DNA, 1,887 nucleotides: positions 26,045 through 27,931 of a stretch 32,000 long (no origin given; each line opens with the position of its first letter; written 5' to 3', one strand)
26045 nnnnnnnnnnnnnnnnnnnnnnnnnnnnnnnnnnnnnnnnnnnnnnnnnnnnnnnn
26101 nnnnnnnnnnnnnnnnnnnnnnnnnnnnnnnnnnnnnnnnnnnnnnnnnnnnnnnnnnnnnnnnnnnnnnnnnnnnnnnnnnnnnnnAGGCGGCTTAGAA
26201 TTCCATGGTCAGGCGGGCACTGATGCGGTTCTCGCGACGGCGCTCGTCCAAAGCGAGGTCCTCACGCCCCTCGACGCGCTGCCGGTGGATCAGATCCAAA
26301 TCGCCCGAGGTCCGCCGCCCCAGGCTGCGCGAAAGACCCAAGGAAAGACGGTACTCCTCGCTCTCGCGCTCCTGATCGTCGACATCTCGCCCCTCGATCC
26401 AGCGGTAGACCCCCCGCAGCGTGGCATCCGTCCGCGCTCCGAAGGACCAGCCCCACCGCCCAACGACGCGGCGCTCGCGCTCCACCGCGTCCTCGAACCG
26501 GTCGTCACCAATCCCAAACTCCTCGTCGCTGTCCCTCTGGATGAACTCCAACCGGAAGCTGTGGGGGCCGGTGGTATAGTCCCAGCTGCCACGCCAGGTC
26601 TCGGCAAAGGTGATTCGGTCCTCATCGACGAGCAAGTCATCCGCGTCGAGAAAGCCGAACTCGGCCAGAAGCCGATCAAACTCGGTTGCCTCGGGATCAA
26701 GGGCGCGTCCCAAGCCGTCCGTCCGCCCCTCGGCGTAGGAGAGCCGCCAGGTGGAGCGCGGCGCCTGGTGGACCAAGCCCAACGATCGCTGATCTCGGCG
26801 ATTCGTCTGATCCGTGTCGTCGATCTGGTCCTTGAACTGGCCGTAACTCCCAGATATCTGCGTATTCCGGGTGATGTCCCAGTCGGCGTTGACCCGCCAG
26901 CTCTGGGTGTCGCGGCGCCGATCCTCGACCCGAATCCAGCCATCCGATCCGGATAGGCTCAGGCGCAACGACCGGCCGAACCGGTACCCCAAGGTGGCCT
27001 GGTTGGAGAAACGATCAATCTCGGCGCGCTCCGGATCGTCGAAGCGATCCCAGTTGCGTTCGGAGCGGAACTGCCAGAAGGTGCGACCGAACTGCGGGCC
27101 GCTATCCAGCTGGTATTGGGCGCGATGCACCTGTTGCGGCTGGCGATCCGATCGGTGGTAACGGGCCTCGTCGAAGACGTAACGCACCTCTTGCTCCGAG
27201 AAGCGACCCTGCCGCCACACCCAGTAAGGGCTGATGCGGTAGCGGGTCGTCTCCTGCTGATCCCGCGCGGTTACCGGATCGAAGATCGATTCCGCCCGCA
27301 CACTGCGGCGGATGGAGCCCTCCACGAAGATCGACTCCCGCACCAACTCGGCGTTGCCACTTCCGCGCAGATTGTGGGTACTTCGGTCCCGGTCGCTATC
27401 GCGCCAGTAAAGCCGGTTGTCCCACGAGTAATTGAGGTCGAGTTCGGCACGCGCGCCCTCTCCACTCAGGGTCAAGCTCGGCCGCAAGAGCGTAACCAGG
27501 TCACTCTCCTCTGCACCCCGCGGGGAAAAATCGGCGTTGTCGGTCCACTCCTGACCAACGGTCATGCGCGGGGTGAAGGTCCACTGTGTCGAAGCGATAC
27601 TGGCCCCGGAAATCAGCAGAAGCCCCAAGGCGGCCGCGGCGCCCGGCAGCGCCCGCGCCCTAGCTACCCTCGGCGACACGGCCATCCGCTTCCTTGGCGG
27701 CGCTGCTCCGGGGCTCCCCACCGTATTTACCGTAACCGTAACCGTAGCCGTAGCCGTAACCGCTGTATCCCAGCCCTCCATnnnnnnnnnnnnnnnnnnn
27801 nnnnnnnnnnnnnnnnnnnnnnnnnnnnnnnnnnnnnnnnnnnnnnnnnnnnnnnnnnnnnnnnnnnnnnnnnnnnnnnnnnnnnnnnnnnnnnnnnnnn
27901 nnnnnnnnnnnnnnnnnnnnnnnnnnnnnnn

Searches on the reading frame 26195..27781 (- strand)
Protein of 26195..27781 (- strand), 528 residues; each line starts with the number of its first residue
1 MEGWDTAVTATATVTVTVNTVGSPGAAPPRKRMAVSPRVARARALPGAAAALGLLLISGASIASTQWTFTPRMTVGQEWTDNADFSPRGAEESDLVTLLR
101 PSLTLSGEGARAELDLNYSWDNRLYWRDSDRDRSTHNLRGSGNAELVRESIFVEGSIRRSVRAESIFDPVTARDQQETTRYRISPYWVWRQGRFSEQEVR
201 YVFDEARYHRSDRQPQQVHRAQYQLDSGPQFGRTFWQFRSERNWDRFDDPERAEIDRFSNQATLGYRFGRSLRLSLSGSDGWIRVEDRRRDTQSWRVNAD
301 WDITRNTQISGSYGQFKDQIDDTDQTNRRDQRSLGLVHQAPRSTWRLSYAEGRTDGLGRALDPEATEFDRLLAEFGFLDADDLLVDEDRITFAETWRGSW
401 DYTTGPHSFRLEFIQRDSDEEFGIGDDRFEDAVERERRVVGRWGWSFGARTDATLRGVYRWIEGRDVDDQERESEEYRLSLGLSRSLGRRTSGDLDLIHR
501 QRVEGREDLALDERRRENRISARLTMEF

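Call 7: search_protein_families(library=ncbifam, proteins=[window:26195-27781:-])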
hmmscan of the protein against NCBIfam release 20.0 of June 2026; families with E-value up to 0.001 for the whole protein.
window:26195-27781:- (528 aa): 1 family
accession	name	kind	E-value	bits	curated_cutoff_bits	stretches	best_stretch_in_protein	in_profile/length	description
TIGR03016.1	pepcterm_hypo_1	hypoth_equivalog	3.4e-48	164.8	90.85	2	66-315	3-256/477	TIGR03016 family PEP-CTERM system-associated outer membrane protein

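Call 11: search_protein_families(library=pfam, proteins=[window:26195-27781:-], max_evalue=0.01)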
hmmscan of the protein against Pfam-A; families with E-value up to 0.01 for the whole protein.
window:26195-27781:- (528 aa): 1 family
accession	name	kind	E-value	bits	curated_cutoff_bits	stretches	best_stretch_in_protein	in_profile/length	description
PF13609.12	Porin_4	-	0.0013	19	27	0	280-355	245-308/310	Gram-negative porin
